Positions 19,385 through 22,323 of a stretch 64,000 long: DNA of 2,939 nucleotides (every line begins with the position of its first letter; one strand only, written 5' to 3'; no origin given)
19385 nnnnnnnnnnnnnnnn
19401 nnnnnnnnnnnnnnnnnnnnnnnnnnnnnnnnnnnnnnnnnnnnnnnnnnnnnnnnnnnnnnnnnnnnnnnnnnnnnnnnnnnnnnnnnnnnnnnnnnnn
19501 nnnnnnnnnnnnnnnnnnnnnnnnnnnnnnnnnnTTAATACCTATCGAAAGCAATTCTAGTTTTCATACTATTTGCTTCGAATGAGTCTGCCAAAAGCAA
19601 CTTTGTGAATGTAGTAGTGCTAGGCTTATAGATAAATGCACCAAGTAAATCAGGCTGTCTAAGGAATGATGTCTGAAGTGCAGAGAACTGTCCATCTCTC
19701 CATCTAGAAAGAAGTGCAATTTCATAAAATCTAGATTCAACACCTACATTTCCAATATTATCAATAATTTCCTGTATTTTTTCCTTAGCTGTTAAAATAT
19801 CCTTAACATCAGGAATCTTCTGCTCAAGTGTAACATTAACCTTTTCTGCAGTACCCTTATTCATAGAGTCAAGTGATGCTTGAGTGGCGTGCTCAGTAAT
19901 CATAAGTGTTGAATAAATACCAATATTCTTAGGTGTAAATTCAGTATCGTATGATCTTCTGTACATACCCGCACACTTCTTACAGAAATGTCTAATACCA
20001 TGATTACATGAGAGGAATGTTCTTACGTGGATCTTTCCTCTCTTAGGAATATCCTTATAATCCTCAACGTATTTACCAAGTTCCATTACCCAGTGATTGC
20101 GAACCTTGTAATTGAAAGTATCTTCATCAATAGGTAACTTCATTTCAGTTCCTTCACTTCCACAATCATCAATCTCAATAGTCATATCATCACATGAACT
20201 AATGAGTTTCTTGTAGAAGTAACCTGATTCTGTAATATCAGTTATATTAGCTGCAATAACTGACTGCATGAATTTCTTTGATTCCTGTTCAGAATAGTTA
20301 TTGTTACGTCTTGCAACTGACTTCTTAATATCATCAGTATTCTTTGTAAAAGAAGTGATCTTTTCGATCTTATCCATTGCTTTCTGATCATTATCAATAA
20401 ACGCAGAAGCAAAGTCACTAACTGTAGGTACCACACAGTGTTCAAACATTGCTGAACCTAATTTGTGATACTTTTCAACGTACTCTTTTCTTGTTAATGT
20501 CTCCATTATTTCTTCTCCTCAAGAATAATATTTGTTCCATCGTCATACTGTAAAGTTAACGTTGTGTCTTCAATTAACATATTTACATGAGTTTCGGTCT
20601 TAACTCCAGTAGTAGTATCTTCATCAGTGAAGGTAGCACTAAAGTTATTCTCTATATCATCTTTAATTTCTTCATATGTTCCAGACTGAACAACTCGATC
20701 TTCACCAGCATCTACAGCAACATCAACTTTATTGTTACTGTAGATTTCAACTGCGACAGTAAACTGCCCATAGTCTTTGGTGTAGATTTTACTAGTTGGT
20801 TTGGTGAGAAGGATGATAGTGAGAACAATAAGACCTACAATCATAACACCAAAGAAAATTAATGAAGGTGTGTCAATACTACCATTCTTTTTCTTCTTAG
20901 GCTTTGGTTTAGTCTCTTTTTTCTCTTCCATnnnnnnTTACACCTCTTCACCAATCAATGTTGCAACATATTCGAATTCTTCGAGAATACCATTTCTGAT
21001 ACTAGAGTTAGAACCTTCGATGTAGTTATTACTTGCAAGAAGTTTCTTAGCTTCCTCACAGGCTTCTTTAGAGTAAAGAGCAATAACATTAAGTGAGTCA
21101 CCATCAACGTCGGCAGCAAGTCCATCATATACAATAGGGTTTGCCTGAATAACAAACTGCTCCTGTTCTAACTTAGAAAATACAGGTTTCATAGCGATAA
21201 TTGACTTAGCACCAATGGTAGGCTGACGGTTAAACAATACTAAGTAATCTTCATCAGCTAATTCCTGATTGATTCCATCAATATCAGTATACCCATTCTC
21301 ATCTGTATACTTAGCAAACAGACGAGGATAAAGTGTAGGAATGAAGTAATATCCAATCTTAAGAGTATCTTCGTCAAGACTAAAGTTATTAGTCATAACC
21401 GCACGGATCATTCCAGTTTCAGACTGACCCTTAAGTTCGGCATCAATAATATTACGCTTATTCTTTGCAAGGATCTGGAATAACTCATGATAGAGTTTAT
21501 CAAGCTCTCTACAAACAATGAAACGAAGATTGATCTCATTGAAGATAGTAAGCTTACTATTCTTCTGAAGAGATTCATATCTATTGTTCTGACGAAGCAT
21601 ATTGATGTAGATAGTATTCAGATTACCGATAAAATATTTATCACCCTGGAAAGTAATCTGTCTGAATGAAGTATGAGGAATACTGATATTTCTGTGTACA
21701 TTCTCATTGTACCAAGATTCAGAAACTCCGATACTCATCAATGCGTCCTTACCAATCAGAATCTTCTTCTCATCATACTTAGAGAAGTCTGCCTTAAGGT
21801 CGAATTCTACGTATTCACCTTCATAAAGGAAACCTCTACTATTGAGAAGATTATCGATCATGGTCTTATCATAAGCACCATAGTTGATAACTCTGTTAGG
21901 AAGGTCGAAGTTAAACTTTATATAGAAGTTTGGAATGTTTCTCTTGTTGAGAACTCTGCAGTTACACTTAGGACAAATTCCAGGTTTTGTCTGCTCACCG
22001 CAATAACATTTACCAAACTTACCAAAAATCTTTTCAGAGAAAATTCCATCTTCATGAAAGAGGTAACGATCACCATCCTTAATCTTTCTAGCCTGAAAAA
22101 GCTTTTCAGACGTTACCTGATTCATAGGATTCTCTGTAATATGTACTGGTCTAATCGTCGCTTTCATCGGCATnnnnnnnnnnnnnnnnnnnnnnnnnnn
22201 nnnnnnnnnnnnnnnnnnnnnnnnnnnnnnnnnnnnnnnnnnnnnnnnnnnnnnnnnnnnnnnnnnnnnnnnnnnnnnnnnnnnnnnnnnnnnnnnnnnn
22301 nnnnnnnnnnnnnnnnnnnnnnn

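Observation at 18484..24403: Compact multisubunit RNA polymerase: single 750-aa beta, beta-prime split in two, with a membrane protein and a PD-(D/E)XK nuclease in the same operon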

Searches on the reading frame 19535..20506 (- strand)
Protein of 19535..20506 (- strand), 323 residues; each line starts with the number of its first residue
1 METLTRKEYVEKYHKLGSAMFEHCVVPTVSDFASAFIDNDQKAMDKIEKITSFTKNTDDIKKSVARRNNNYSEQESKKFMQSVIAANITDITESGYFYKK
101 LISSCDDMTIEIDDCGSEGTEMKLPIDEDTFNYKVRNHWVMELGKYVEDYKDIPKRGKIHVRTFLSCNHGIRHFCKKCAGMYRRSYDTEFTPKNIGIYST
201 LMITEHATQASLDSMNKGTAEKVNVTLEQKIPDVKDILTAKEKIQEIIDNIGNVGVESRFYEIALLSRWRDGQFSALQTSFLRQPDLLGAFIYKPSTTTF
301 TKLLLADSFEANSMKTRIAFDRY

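Call 3: search_protein_families(library=pfam, proteins=[window:19535-20506:-], max_evalue=1)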
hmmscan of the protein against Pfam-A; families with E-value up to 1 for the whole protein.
window:19535-20506:- (323 aa): 2 families
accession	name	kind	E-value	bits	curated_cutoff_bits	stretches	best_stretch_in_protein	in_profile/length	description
PF04998.22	RNA_pol_Rpb1_5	-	0.00054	19.9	28.5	1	93-245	27-122/267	RNA polymerase Rpb1, domain 5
PF01412.23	ArfGap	-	0.022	15.3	28.7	1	163-247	25-100/117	Putative GTPase activating protein for Arf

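Call 4: search_protein_families(library=phrogs, proteins=[window:19535-20506:-], max_evalue=0.1)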
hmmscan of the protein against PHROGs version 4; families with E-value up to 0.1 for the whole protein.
window:19535-20506:- (323 aa): 1 family
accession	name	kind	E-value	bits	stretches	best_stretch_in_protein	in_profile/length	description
phrog_25354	-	unknown function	0.00027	19.8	1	91-161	795-863/1216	-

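Call 32: search_solved_structures(query=A3, max_evalue=0.01, show_alignments=2)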
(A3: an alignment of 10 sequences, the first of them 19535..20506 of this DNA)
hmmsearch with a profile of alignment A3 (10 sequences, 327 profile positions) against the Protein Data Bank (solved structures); distinct sequences matched with E-value up to 0.01: 39.
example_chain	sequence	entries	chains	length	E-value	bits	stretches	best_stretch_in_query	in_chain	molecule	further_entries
6wmr_D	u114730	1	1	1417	2.8e-06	30.1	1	91-264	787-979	DNA-directed RNA polymerase subunit beta'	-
6wmp_D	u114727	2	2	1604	2.9e-06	30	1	91-264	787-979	DNA-directed RNA polymerase subunit beta'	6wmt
6n4c_D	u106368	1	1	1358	2.6e-05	26.9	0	152-270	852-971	DNA-directed RNA polymerase subunit beta'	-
8t00_J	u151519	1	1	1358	2.6e-05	26.9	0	152-270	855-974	DNA-directed RNA polymerase subunit beta'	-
6vys_AE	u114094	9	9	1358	2.6e-05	26.9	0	152-270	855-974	DNA-directed RNA polymerase subunit | DNA-directed RNA polymerase subunit beta | DNA-directed RNA polymerase subunit beta'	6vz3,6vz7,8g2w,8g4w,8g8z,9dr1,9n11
8t0l_J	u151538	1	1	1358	2.6e-05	26.9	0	152-270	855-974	DNA-directed RNA polymerase subunit beta'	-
9gur_4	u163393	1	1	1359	2.6e-05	26.9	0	152-270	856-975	DNA-directed RNA polymerase subunit beta'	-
9n07_J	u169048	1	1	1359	2.6e-05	26.9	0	152-270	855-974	DNA-directed RNA polymerase subunit beta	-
7mkn_D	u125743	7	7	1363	2.6e-05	26.9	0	152-270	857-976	DNA-directed RNA polymerase subunit beta'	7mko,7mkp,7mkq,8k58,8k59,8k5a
6awb_04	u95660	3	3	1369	2.7e-05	26.8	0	152-270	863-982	DNA-directed RNA polymerase subunit beta'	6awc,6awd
8g1s_J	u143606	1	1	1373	2.7e-05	26.8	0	152-270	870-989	DNA-directed RNA polymerase subunit beta'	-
8re4_D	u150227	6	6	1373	2.7e-05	26.8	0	152-270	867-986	DNA-directed RNA polymerase subunit beta'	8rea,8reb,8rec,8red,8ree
9q94_D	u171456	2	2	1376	2.7e-05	26.8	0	152-270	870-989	DNA-directed RNA polymerase subunit beta'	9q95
8aby_D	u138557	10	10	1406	2.8e-05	26.7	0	152-270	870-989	DNA-directed RNA polymerase subunit beta'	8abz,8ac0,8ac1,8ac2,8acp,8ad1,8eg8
6vyw_AE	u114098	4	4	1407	2.9e-05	26.7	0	152-270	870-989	DNA-directed RNA polymerase subunit beta'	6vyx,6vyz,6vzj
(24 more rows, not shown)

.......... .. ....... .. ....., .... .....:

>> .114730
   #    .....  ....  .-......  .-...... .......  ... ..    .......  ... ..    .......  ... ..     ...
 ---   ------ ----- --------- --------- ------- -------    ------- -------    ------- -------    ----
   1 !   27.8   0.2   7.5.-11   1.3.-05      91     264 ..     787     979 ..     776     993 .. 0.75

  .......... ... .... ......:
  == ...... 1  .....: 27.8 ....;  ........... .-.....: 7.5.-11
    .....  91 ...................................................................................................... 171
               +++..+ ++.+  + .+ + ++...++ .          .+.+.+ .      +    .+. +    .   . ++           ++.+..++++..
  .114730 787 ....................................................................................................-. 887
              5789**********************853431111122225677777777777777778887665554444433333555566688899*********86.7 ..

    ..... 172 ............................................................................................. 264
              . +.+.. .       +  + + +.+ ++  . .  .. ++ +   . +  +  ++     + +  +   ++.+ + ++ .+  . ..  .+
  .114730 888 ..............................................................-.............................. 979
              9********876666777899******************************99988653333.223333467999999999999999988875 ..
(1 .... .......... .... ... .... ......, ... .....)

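Call 59: find_related_loci(query=A3, collection=viral_contigs, flank=6000)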
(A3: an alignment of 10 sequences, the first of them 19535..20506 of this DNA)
Query A3 (323 aa) in viral_contigs; peptide patterns used: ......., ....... (x = any residue, [..] = any of these).
59 stretches matched a pattern; 15 encode a relative of the query (tblastn E <= 1e-3); 15 distinct loci.
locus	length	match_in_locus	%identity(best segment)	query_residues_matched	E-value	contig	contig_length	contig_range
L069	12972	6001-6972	91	4-323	0e+0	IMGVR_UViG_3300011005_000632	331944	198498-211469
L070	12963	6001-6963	78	5-323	2e-175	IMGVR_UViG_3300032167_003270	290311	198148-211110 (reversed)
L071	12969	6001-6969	67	1-323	3e-149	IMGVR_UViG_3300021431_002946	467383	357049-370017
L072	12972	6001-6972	65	1-323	3e-142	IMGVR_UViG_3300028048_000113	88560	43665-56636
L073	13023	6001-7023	57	1-323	1e-121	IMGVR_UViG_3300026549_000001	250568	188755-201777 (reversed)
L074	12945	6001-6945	53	6-323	1e-109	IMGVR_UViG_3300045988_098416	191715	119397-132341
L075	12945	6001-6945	53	6-323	7e-109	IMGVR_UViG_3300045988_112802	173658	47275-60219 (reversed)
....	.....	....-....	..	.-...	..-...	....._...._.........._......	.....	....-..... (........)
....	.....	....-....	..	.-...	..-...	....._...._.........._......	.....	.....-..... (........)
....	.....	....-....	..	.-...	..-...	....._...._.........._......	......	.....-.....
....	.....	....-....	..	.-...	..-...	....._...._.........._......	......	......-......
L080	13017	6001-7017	50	1-323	4e-102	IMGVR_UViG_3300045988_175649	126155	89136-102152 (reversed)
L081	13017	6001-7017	50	1-323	4e-101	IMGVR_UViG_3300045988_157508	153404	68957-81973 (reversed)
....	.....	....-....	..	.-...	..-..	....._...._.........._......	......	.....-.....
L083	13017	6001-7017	51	1-323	1e-102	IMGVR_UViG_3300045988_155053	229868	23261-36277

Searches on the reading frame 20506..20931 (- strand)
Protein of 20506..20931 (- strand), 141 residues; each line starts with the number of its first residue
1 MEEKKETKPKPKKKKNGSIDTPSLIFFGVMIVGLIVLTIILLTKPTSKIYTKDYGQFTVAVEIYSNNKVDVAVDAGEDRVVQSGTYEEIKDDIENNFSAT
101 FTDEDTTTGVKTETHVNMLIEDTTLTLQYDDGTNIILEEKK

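Call 3: search_protein_families(library=pfam, proteins=[window:20506-20931:-], max_evalue=1)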
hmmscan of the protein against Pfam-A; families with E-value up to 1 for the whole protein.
window:20506-20931:- (141 aa): 2 families
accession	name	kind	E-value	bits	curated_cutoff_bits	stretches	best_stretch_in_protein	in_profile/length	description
PF06781.17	CrgA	-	0.02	15.5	24.8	1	4-48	17-61/89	Cell division protein CrgA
PF06482.17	Endostatin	-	0.052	13.6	29.4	1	44-124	72-153/170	Collagenase NC10 and Endostatin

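Call 4: search_protein_families(library=phrogs, proteins=[window:20506-20931:-], max_evalue=0.1)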
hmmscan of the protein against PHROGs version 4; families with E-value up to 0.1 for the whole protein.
window:20506-20931:- (141 aa): 1 family
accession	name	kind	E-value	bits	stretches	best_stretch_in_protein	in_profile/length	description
phrog_11052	-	unknown function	0.021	16.1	1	13-59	2-49/90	-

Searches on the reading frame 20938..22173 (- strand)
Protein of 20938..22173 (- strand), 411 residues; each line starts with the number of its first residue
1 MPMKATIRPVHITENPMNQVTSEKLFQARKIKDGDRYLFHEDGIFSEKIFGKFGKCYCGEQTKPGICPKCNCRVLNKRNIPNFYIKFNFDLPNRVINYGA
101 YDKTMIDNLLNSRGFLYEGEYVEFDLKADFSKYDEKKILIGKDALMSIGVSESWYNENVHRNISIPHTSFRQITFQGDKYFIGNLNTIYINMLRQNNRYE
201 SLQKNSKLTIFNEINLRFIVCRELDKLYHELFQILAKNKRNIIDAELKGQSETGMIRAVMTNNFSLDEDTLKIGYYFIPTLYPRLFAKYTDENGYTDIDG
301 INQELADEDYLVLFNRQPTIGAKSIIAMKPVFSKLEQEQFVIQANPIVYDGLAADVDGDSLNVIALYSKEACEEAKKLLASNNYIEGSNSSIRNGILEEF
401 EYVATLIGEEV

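Call 3: search_protein_families(library=pfam, proteins=[window:20938-22173:-], max_evalue=1)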
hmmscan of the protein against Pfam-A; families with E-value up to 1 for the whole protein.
window:20938-22173:- (411 aa): 2 families
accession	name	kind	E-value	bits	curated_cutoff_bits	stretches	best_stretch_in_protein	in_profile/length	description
PF00623.25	RNA_pol_Rpb1_2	-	1.5e-09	38.8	25.3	1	300-379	90-164/166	RNA polymerase Rpb1, domain 2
PF15781.12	ParE-like_toxin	-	0.014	15.8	28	1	222-298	9-86/87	ParE-like toxin of type II bacterial toxin-antitoxin system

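Call 4: search_protein_families(library=phrogs, proteins=[window:20938-22173:-], max_evalue=0.1)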
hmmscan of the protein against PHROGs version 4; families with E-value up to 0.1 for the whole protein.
window:20938-22173:- (411 aa): 3 families
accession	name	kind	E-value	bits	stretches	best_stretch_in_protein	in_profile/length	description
phrog_2986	-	DNA, RNA and nucleotide metabolism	8.9e-11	41.6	2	343-393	472-523/539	RNA polymerase beta subunit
phrog_2987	-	DNA, RNA and nucleotide metabolism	1.1e-06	28.7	1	297-386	356-449/478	RNA polymerase beta subunit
phrog_25354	-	unknown function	1.5e-06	27.2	1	287-385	387-480/1216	-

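Call 31: search_solved_structures(query=A2, max_evalue=0.01, show_alignments=2)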
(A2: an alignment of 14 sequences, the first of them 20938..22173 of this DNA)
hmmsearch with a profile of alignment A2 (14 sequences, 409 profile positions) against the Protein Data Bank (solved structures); distinct sequences matched with E-value up to 0.01: 86 (the best 60 are shown).
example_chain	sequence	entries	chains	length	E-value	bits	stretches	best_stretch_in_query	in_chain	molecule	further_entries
8k60_D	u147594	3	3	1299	2.2e-14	56.5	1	302-389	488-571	DNA-directed RNA polymerase subunit beta'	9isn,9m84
7vpd_D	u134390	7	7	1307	2.2e-14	56.4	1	302-389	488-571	DNA-directed RNA polymerase subunit beta'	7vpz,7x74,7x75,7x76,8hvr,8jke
8dy7_D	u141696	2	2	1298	2.3e-14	56.4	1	302-389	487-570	DNA-directed RNA polymerase subunit beta'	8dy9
8x6f_D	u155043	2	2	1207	2.8e-14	56.1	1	162-389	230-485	DNA-directed RNA polymerase subunit beta'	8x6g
8h3v_E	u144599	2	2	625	3e-14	56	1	307-385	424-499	DNA-directed RNA polymerase subunit gamma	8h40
5vi5_D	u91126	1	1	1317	3.3e-14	55.9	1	308-384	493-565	DNA-directed RNA polymerase subunit beta'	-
5tw1_D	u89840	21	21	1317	3.3e-14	55.9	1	308-384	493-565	DNA-directed RNA polymerase subunit beta'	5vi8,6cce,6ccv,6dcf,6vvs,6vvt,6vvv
6eyd_D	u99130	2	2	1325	3.4e-14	55.8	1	308-384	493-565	DNA-directed RNA polymerase subunit beta'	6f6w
9gdo_D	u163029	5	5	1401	5.5e-14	55.1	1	143-384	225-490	DNA-directed RNA polymerase subunit beta'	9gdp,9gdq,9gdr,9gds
5uh5_D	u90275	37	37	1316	6.7e-14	54.9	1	308-384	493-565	DNA-directed RNA polymerase subunit beta'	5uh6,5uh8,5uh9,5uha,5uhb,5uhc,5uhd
5zx2_D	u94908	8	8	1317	6.7e-14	54.9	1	308-384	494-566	DNA-directed RNA polymerase subunit beta'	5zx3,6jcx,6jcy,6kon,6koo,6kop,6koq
10mi_D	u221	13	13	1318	6.7e-14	54.9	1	308-384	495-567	DNA-directed RNA polymerase subunit beta'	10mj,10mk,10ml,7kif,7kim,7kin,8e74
7q4u_D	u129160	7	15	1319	6.7e-14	54.8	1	308-384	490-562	DNA-directed RNA polymerase subunit beta'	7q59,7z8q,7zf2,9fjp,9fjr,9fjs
7pp4_d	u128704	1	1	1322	6.8e-14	54.8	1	308-384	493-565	DNA-directed RNA polymerase subunit beta'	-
6bzo_D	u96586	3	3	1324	6.8e-14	54.8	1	308-384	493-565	DNA-directed RNA polymerase subunit beta'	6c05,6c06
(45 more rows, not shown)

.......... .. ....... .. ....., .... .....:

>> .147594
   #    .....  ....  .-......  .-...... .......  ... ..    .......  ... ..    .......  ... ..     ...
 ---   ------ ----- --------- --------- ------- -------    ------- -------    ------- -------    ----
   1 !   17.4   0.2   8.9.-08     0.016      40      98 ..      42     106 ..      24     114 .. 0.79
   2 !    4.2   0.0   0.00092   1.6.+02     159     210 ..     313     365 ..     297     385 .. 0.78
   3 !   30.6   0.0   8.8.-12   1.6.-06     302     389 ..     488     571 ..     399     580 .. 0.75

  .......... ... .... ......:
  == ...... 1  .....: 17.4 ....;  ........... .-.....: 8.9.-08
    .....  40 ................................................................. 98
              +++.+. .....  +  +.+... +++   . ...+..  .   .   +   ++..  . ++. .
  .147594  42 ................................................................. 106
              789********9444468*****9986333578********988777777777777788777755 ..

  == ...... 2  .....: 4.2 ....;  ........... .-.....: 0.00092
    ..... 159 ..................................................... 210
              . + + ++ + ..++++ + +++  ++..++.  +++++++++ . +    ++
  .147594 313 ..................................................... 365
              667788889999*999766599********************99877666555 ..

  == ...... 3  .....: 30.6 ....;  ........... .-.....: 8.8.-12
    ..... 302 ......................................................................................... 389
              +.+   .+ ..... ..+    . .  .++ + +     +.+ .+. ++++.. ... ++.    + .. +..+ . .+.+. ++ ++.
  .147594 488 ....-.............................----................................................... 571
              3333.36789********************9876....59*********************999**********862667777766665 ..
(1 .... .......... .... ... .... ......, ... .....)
